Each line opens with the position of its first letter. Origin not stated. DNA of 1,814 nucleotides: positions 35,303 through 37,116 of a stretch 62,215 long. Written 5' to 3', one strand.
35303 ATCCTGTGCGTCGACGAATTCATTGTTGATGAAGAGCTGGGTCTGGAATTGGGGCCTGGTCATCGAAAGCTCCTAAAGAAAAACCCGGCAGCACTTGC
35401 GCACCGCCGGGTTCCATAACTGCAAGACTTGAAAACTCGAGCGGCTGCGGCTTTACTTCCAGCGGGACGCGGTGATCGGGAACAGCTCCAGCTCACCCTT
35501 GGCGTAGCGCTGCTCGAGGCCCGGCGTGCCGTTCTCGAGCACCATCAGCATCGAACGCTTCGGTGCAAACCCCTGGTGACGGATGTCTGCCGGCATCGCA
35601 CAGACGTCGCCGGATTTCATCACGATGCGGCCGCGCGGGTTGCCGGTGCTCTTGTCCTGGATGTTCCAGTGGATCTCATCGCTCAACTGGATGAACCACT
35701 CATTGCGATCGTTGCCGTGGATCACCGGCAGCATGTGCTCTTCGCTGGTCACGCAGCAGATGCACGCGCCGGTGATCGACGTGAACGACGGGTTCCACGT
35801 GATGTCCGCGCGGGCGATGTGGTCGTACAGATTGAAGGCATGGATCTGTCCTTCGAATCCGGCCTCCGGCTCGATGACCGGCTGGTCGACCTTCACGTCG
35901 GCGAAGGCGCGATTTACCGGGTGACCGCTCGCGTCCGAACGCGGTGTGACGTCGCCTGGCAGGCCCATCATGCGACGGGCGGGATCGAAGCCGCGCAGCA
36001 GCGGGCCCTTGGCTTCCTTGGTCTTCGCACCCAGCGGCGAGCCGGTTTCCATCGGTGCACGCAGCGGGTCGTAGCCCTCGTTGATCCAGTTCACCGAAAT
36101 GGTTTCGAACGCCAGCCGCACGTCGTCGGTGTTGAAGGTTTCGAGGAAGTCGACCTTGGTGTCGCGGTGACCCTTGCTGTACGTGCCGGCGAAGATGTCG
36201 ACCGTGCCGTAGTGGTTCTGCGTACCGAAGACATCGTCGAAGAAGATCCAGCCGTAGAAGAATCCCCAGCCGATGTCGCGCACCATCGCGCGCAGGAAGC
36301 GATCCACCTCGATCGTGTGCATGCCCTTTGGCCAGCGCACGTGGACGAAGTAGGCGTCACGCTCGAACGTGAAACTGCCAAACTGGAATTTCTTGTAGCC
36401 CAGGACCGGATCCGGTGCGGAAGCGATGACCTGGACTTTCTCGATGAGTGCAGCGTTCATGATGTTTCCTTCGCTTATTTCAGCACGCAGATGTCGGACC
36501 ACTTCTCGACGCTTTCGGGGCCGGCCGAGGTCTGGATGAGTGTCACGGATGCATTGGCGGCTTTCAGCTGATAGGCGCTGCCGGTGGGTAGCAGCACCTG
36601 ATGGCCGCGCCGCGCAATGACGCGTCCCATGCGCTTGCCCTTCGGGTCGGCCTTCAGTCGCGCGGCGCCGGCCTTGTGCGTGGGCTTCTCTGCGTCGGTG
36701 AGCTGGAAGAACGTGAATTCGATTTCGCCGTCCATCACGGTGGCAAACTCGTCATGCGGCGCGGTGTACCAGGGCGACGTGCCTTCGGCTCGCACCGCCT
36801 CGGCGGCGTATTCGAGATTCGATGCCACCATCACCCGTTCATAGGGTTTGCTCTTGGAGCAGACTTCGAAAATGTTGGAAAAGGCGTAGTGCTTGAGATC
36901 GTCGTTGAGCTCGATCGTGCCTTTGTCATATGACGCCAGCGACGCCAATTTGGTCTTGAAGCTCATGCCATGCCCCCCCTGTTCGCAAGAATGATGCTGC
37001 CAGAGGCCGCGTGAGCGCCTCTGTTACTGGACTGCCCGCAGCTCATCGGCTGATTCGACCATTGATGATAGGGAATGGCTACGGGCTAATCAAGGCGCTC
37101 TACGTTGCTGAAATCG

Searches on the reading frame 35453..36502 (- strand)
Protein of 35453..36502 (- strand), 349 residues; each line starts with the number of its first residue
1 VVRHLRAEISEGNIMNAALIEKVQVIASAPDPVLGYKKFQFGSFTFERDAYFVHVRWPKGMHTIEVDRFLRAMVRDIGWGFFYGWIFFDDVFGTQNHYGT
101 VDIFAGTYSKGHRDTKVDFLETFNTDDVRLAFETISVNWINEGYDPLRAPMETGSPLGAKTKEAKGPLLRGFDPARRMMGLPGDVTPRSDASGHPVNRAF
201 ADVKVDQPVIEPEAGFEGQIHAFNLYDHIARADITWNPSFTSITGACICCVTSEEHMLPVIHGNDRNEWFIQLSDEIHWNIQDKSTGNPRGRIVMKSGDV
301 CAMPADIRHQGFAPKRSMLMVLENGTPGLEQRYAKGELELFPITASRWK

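Call 31: search_protein_families(library=pfam, proteins=[window:35453-36502:-], max_evalue=0.01)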
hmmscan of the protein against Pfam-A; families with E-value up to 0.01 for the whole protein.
window:35453-36502:- (349 aa): 2 families
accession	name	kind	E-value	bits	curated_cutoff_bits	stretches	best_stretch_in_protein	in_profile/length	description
PF18191.6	PnpCD_PnpD_N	-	6.1e-44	149.7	25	1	27-162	1-140/151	Hydroquinone 1,2-dioxygenase large subunit N-terminal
PF06052.18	3-HAO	-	0.0062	16.6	25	1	262-328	49-112/151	3-hydroxyanthranilic acid dioxygenase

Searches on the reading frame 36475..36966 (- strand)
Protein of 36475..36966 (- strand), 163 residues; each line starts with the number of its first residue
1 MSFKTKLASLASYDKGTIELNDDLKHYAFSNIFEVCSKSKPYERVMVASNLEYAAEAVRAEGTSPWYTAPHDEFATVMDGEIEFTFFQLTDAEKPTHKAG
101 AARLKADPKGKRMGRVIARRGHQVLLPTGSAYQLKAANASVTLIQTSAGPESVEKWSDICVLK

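Call 31: search_protein_families(library=pfam, proteins=[window:36475-36966:-], max_evalue=0.01)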
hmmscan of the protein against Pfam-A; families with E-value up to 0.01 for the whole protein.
window:36475-36966:- (163 aa): 0 families

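Call 52: find_homologous_proteins(query=window:36475-36966:-, max_evalue=1e-10)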
Query window:36475-36966:- (163 aa): 2085 proteins with E <= 1e-10 among 2129 candidates; the best 120 are listed.
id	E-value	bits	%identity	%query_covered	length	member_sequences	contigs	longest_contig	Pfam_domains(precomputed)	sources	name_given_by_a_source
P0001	2.7e-99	347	96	100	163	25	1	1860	-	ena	-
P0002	4.9e-98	343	95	100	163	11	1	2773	-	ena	-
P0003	6.4e-95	333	92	100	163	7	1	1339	-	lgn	-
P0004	8.5e-94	329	90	100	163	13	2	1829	-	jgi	jgi:hypothetical protein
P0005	8.5e-94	329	91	100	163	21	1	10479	-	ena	-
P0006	2.2e-93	328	90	100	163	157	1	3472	-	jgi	jgi:hypothetical protein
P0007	3.8e-92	324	89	100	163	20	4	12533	-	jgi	jgi:hypothetical protein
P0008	4.9e-92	323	90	100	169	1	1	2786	-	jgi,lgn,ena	-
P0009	7.3e-92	323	89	100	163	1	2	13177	-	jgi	jgi:hypothetical protein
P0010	1.8e-91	322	89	100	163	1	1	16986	-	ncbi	-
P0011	3.2e-91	321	90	99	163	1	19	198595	-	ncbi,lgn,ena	-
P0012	4.0e-91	321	88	100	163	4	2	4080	-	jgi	jgi:hypothetical protein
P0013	5.9e-91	320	88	100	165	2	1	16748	-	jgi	jgi:hypothetical protein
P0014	6.2e-91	320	89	99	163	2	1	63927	-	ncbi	-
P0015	1.2e-90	319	87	100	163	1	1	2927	-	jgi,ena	-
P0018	2.0e-90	318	88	100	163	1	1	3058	-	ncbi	-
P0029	2.8e-89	315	86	100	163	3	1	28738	-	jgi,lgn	jgi:hypothetical protein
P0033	4.3e-89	314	88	99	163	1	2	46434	-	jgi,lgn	jgi:hypothetical protein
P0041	1.4e-88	312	85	100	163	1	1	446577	-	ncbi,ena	-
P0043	1.8e-88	312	84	100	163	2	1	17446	-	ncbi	-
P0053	9.6e-87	306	83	100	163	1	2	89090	-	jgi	jgi:hypothetical protein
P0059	1.1e-85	303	84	100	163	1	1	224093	-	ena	-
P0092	8.5e-80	284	76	99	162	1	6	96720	-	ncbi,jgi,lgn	jgi:hypothetical protein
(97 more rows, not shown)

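Call 53: find_encoding_contigs(protein=P0011, flank=1500, max_places=2)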
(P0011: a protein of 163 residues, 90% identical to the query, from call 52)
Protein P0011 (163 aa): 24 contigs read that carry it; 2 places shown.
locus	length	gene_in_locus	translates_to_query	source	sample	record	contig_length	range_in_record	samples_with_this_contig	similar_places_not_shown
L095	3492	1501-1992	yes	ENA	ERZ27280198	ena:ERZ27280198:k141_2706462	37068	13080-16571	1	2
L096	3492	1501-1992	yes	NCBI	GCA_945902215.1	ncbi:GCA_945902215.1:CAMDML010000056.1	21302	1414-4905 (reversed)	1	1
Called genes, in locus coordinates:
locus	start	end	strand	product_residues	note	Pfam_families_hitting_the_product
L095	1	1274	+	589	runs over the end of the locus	PF01011:PQQ, PF13360:PQQ_2, PF13570:Beta-prop_ACSF4 (faint), PF13360:PQQ_2, PF01011:PQQ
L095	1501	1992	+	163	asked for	-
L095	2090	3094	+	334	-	PF18191:PnpCD_PnpD_N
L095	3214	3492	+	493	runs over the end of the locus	PF00171:Aldedh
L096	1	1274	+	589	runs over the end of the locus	PF01011:PQQ, PF13360:PQQ_2, PF13570:Beta-prop_ACSF4 (faint), PF13360:PQQ_2, PF01011:PQQ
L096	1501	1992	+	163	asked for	-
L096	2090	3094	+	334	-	PF18191:PnpCD_PnpD_N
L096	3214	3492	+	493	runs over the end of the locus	PF00171:Aldedh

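Call 54: find_encoding_contigs(protein=P0041, flank=1500, max_places=1)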
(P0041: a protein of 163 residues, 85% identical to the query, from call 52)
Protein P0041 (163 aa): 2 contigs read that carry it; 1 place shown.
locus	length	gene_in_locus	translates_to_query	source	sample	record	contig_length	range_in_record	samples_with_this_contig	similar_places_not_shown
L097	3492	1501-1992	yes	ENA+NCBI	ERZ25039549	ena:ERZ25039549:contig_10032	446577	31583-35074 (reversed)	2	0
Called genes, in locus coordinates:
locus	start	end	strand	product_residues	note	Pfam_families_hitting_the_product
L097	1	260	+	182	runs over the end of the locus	PF20349:DUF6644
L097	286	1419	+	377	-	-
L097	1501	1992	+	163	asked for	-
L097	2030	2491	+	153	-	PF18191:PnpCD_PnpD_N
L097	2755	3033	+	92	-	-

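Call 55: find_encoding_contigs(protein=P0059, flank=1500, max_places=1)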
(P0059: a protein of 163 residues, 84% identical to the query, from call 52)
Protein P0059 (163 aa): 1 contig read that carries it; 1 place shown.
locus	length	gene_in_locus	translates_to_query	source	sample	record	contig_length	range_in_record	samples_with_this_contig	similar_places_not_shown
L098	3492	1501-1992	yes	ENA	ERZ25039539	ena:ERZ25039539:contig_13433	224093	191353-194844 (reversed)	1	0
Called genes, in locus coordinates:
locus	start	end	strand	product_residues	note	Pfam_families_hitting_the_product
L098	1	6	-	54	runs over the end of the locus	-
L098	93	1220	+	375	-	-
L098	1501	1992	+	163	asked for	-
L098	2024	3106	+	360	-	PF18191:PnpCD_PnpD_N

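Call 56: find_encoding_contigs(protein=P0092, flank=1500, max_places=1)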
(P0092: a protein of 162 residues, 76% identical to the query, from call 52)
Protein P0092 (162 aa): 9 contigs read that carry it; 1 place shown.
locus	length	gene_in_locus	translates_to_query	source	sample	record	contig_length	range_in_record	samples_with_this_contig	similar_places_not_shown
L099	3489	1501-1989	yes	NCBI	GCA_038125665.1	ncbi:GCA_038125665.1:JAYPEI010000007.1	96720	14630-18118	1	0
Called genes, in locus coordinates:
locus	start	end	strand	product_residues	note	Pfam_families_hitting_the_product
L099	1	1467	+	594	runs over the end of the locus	PF01011:PQQ, PF13360:PQQ_2, PF01011:PQQ, PF13360:PQQ_2, PF13570:Beta-prop_ACSF4 (weak)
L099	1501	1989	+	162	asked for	-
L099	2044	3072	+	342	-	PF18191:PnpCD_PnpD_N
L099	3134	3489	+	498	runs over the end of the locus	PF00171:Aldedh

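Call 58: find_encoding_contigs(protein=P0010, flank=1500, max_places=1)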
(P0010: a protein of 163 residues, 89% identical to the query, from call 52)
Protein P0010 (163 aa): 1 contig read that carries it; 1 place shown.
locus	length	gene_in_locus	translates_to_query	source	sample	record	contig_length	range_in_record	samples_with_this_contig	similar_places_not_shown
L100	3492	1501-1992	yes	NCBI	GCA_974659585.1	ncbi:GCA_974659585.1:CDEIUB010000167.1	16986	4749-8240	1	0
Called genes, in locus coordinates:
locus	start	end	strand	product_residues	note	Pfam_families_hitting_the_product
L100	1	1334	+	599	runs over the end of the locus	PF01011:PQQ, PF13360:PQQ_2, PF13570:Beta-prop_ACSF4 (faint), PF01011:PQQ, PF13360:PQQ_2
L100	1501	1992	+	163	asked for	-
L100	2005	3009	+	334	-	PF18191:PnpCD_PnpD_N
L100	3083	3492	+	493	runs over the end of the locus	PF00171:Aldedh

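Call 59: find_encoding_contigs(protein=P0014, flank=1500, max_places=1)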
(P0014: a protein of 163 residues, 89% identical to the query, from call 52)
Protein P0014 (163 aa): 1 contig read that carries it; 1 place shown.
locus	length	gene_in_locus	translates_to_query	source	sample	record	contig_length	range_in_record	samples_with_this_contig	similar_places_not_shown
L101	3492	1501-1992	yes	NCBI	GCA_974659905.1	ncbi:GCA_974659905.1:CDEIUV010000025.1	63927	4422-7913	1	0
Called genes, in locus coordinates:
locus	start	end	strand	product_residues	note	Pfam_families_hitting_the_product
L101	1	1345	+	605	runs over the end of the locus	PF01011:PQQ, PF13360:PQQ_2, PF13570:Beta-prop_ACSF4 (faint), PF13360:PQQ_2, PF01011:PQQ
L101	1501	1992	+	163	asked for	-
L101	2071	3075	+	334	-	PF18191:PnpCD_PnpD_N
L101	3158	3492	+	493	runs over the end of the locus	PF00171:Aldedh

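Call 60: find_encoding_contigs(protein=P0043, flank=1500, max_places=1)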
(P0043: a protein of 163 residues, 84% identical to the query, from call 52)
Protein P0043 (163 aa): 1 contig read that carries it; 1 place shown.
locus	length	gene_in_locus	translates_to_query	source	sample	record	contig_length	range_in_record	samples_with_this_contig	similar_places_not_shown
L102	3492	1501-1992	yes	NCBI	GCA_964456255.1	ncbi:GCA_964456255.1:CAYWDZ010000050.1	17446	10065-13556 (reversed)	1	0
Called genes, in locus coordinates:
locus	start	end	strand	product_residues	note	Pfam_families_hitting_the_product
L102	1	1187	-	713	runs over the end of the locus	PF02129:Peptidase_S15, PF00326:Peptidase_S9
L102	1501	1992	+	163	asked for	-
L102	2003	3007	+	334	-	PF18191:PnpCD_PnpD_N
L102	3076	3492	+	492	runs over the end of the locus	PF00171:Aldedh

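Call 61: find_encoding_contigs(protein=P0018, flank=1500, max_places=1)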
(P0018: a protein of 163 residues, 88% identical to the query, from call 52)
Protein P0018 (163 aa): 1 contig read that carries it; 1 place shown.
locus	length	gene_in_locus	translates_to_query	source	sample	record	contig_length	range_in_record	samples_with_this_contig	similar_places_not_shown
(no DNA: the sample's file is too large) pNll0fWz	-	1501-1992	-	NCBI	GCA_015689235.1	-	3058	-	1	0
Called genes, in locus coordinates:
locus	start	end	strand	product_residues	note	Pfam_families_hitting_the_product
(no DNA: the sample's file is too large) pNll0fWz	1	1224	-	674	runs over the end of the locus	?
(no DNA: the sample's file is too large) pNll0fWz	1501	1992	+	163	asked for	-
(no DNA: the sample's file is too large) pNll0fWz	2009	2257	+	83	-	?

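Call 76: find_encoding_contigs(protein=P0005, flank=1000, max_places=1)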
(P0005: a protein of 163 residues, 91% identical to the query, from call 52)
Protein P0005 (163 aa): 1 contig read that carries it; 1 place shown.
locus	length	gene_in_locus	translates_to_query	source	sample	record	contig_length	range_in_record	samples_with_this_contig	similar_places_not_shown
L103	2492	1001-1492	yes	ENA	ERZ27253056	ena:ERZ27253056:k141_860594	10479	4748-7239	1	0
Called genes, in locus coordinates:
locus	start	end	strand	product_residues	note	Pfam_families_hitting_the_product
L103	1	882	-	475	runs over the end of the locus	PF00171:Aldedh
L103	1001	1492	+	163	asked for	-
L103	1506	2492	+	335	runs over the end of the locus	PF18191:PnpCD_PnpD_N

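Call 77: find_encoding_contigs(protein=P0053, flank=1000, max_places=1)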
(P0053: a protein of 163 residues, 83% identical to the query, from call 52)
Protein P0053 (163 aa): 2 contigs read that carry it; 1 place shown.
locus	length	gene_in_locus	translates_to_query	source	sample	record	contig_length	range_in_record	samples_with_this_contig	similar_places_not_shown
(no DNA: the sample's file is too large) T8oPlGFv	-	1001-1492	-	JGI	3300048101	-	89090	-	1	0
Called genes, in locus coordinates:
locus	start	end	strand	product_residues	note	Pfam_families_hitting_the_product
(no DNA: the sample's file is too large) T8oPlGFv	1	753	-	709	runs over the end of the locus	PF02129:Peptidase_S15, PF00326:Peptidase_S9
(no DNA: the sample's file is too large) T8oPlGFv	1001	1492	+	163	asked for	-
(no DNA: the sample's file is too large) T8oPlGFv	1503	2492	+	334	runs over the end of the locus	PF18191:PnpCD_PnpD_N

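Call 78: find_encoding_contigs(protein=P0033, flank=1000, max_places=1)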
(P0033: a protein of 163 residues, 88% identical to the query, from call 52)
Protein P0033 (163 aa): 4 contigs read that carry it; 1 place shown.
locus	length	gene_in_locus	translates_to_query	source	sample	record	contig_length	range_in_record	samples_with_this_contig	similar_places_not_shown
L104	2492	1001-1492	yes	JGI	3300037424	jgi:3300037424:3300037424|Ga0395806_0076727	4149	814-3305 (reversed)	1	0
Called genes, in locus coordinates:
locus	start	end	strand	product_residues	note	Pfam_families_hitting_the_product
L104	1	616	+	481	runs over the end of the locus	PF01011:PQQ, PF13360:PQQ_2 (weak), PF13570:Beta-prop_ACSF4 (faint), PF13360:PQQ_2, PF01011:PQQ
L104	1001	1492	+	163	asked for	-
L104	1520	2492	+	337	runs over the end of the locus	PF18191:PnpCD_PnpD_N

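Call 79: find_encoding_contigs(protein=P0029, flank=1000, max_places=1)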
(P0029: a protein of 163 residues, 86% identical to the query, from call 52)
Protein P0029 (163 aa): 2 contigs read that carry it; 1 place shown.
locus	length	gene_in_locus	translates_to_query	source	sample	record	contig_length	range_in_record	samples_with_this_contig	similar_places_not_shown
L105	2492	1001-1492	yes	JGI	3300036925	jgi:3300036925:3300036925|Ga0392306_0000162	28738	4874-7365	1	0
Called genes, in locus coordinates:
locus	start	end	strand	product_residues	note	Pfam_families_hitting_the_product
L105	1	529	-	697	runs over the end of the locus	PF02129:Peptidase_S15, PF00326:Peptidase_S9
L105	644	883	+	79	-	-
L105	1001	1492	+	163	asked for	-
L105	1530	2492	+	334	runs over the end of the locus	PF18191:PnpCD_PnpD_N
